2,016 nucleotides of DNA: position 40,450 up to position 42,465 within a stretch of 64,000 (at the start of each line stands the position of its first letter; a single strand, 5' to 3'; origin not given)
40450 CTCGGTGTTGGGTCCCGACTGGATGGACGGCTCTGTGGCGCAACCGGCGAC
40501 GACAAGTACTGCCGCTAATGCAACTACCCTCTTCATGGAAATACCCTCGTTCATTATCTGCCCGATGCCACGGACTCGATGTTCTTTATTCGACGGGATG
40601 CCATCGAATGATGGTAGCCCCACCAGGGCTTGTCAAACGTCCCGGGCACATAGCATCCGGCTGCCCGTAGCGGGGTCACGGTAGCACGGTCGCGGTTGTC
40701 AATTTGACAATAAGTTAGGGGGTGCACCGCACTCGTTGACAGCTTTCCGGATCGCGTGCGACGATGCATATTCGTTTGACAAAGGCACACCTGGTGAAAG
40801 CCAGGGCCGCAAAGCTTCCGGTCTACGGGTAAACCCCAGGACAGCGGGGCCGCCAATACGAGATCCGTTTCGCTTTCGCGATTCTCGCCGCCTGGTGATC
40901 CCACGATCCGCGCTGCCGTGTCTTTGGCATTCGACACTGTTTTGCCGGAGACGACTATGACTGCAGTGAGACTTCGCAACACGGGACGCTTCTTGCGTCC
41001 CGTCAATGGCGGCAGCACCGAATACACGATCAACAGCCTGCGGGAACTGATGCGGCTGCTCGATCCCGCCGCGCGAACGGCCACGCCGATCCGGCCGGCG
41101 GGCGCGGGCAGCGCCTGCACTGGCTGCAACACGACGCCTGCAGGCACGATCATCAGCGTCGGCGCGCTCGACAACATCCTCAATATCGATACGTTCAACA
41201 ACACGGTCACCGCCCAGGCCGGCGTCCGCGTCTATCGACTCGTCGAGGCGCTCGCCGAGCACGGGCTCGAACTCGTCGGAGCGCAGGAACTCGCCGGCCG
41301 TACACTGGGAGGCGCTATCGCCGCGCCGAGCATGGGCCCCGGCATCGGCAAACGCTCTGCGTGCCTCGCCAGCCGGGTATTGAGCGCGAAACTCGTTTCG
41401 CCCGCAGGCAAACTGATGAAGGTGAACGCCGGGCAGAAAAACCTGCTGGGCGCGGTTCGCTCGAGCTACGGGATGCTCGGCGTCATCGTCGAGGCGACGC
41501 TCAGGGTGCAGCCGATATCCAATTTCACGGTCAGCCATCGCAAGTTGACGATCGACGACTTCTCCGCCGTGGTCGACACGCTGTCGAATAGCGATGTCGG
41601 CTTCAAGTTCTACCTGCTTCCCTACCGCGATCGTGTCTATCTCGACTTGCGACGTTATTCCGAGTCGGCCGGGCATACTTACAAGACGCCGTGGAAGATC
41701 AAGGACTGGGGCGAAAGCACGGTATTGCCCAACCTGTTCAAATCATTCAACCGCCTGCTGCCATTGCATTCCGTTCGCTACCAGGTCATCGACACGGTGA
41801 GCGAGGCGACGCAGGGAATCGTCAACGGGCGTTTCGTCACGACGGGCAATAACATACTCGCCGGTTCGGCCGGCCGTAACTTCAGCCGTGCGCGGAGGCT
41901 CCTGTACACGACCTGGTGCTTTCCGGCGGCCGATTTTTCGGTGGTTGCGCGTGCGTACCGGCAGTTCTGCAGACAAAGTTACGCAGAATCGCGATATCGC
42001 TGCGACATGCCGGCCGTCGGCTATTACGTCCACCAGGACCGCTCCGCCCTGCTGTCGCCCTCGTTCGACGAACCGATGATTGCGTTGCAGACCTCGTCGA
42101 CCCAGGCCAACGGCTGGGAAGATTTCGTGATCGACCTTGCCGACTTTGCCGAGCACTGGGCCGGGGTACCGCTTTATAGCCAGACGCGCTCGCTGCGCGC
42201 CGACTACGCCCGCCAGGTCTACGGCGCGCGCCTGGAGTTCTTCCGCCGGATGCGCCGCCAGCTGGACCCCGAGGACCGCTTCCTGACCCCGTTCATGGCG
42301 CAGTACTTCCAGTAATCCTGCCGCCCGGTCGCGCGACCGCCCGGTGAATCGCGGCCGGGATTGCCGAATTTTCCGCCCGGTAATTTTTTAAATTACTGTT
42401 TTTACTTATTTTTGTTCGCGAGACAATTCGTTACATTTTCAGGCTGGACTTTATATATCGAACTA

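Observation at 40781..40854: Candidate c-di-GMP-I (GEMM-I-like) riboswitch upstream of an FAD-linked lactone-oxidase-type gene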

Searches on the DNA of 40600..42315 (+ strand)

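Call 3: search_rna_families(source=window, start=40600, end=41000, threshold=evalue, max_evalue=10, show_alignments=5)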
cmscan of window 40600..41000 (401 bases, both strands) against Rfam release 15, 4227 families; matches with E-value up to 10: 2.
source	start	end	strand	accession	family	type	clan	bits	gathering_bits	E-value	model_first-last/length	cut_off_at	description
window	40775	40858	+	RF03167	c-di-GMP-I-GGC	Cis-reg; riboswitch;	CL00126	64.3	59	4.3e-15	1-80/80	no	c-di-GMP-I-GGC riboswitch aptamer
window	40814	40909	-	RF03033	NLPC-P60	Cis-reg;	-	15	53.7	4.9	1-96/96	no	NLPC-P60 RNA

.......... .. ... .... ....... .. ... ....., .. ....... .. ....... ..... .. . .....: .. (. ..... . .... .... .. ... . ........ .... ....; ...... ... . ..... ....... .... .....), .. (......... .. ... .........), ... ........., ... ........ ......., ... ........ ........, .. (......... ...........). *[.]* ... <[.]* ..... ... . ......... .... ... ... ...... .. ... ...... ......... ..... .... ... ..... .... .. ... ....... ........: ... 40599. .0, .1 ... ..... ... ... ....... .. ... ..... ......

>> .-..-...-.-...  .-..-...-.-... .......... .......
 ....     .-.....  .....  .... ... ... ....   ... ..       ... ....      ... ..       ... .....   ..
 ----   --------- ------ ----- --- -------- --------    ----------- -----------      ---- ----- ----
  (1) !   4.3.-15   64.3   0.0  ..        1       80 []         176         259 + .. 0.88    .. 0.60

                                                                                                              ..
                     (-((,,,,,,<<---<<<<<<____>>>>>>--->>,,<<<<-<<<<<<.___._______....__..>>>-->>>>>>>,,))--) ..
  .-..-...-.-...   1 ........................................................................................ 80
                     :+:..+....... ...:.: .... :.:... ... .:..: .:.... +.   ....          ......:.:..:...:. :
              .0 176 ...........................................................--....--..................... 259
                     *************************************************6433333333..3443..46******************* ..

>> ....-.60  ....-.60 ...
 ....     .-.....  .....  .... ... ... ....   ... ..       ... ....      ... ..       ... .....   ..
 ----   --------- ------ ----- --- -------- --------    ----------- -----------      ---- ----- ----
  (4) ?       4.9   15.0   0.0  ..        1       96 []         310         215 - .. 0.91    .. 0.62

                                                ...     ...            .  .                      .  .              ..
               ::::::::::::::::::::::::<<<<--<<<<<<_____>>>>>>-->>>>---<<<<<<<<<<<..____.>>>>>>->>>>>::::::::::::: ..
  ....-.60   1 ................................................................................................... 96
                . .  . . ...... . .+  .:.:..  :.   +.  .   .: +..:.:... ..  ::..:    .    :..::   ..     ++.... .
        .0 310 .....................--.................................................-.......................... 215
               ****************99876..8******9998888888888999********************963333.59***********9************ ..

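Call 20: search_rna_families(sources=[L002, L009, L012, L014, L016, L022, L024, L027, L033, L040, L045, L053, L056, L061, L063, L066, L070, L074, L078, L080], threshold=gathering)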
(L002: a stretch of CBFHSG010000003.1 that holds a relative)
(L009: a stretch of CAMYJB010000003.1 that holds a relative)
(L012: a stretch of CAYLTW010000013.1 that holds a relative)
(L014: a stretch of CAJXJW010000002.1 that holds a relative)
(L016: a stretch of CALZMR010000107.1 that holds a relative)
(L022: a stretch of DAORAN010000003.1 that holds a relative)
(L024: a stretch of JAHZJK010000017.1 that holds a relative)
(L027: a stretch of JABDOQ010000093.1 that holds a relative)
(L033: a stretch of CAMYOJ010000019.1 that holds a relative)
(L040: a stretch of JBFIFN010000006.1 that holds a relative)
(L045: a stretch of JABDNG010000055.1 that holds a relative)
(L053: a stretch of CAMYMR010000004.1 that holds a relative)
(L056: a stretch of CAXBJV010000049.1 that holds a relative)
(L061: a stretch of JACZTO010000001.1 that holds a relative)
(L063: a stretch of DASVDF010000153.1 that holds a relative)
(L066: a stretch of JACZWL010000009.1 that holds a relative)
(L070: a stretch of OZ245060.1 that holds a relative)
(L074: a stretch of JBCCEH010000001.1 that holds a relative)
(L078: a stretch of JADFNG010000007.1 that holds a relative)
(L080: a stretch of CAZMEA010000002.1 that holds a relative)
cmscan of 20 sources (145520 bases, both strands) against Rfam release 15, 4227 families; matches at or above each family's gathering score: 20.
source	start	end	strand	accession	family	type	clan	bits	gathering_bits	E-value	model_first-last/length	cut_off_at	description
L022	2910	2993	+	RF01051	c-di-GMP-I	Cis-reg; riboswitch;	CL00126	81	35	5.2e-14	1-87/87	no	c-di-GMP-I riboswitch aptamer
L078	2794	2876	+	RF01051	c-di-GMP-I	Cis-reg; riboswitch;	CL00126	79.1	35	1.6e-13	1-87/87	no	c-di-GMP-I riboswitch aptamer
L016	2909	2993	+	RF01051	c-di-GMP-I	Cis-reg; riboswitch;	CL00126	77.4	35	3.9e-13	1-87/87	no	c-di-GMP-I riboswitch aptamer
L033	2851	2934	+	RF01051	c-di-GMP-I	Cis-reg; riboswitch;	CL00126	75.5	35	1.2e-12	1-87/87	no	c-di-GMP-I riboswitch aptamer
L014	2907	2992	+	RF01051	c-di-GMP-I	Cis-reg; riboswitch;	CL00126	75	35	1.5e-12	1-87/87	no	c-di-GMP-I riboswitch aptamer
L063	2783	2865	+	RF03167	c-di-GMP-I-GGC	Cis-reg; riboswitch;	CL00126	72.2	59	8.7e-15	1-80/80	no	c-di-GMP-I-GGC riboswitch aptamer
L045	2843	2926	+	RF01051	c-di-GMP-I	Cis-reg; riboswitch;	CL00126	71.7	35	1e-11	1-87/87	no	c-di-GMP-I riboswitch aptamer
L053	2842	2925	+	RF01051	c-di-GMP-I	Cis-reg; riboswitch;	CL00126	71.3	35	1.2e-11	1-87/87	no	c-di-GMP-I riboswitch aptamer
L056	2917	3000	+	RF01051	c-di-GMP-I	Cis-reg; riboswitch;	CL00126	71.2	35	1.3e-11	1-87/87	no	c-di-GMP-I riboswitch aptamer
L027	2842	2925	+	RF01051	c-di-GMP-I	Cis-reg; riboswitch;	CL00126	70.1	35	2.4e-11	1-87/87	no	c-di-GMP-I riboswitch aptamer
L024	2917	3000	+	RF01051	c-di-GMP-I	Cis-reg; riboswitch;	CL00126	69.9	35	2.8e-11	1-87/87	no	c-di-GMP-I riboswitch aptamer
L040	2845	2928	+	RF03167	c-di-GMP-I-GGC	Cis-reg; riboswitch;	CL00126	68.9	59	7.7e-14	1-80/80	no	c-di-GMP-I-GGC riboswitch aptamer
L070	2856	2939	+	RF01051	c-di-GMP-I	Cis-reg; riboswitch;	CL00126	68.7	35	5.5e-11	1-87/87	no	c-di-GMP-I riboswitch aptamer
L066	2750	2833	+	RF03167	c-di-GMP-I-GGC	Cis-reg; riboswitch;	CL00126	67.4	59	2e-13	1-80/80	no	c-di-GMP-I-GGC riboswitch aptamer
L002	2820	2903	+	RF03167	c-di-GMP-I-GGC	Cis-reg; riboswitch;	CL00126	66.9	59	2.7e-13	1-80/80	no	c-di-GMP-I-GGC riboswitch aptamer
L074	2849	2931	+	RF03167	c-di-GMP-I-GGC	Cis-reg; riboswitch;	CL00126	65.1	59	9.2e-13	1-80/80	no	c-di-GMP-I-GGC riboswitch aptamer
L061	2814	2901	+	RF03167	c-di-GMP-I-GGC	Cis-reg; riboswitch;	CL00126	63.7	59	2.4e-12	1-80/80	no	c-di-GMP-I-GGC riboswitch aptamer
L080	2724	2807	+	RF03167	c-di-GMP-I-GGC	Cis-reg; riboswitch;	CL00126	63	59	3.7e-12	1-80/80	no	c-di-GMP-I-GGC riboswitch aptamer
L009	2820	2903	+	RF03167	c-di-GMP-I-GGC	Cis-reg; riboswitch;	CL00126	62.7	59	4.6e-12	1-80/80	no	c-di-GMP-I-GGC riboswitch aptamer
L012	2896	2994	+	RF03167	c-di-GMP-I-GGC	Cis-reg; riboswitch;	CL00126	62.6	59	4.7e-12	1-80/80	no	c-di-GMP-I-GGC riboswitch aptamer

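Call 33: build_rna_model(alignment_id=A2, structure=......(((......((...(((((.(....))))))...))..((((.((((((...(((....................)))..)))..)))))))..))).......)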
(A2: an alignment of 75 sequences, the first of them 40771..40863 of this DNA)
Model R1 built from alignment A2 (75 sequences, 110 columns); structure: as given.
model positions 93; base pairs 24; branch points 1; effective number of sequences 1.49; information 0.613 bits per position. Calibrated on 0.2 Mb of random sequence (short: E-values are rough).
structure used (alignment columns):
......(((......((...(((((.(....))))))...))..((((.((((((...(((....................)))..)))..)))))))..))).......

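Call 36: search_with_rna_model(model_id=R1, source=window, max_evalue=1, show_alignments=1)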
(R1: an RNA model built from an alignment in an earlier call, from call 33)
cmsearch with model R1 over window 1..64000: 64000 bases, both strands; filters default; matches with E-value up to 1: 1.
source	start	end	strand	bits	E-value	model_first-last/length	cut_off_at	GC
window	40771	40863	+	102.4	3.3e-30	1-93/93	no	0.59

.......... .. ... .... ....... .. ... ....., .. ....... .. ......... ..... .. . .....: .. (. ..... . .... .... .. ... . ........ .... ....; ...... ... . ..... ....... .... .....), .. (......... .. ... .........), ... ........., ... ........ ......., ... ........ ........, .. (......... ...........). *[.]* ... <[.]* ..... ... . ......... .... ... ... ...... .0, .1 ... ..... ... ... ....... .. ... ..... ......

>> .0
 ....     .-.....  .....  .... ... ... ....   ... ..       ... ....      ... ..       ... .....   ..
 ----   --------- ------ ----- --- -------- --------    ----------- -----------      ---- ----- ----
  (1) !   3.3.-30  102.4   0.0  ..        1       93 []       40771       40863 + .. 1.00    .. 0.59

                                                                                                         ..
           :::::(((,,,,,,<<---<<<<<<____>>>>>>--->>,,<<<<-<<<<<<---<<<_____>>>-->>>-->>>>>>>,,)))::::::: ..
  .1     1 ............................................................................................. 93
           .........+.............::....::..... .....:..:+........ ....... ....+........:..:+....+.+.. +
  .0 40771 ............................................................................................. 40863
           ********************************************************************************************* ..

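Call 39: search_rna_families(source=L022, start=2850, end=3050, threshold=gathering, show_alignments=2)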
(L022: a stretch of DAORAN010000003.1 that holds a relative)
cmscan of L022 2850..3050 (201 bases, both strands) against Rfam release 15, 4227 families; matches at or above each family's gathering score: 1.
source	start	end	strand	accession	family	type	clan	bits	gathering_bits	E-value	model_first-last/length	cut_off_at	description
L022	2910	2993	+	RF01051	c-di-GMP-I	Cis-reg; riboswitch;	CL00126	81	35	7.1e-17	1-87/87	no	c-di-GMP-I riboswitch aptamer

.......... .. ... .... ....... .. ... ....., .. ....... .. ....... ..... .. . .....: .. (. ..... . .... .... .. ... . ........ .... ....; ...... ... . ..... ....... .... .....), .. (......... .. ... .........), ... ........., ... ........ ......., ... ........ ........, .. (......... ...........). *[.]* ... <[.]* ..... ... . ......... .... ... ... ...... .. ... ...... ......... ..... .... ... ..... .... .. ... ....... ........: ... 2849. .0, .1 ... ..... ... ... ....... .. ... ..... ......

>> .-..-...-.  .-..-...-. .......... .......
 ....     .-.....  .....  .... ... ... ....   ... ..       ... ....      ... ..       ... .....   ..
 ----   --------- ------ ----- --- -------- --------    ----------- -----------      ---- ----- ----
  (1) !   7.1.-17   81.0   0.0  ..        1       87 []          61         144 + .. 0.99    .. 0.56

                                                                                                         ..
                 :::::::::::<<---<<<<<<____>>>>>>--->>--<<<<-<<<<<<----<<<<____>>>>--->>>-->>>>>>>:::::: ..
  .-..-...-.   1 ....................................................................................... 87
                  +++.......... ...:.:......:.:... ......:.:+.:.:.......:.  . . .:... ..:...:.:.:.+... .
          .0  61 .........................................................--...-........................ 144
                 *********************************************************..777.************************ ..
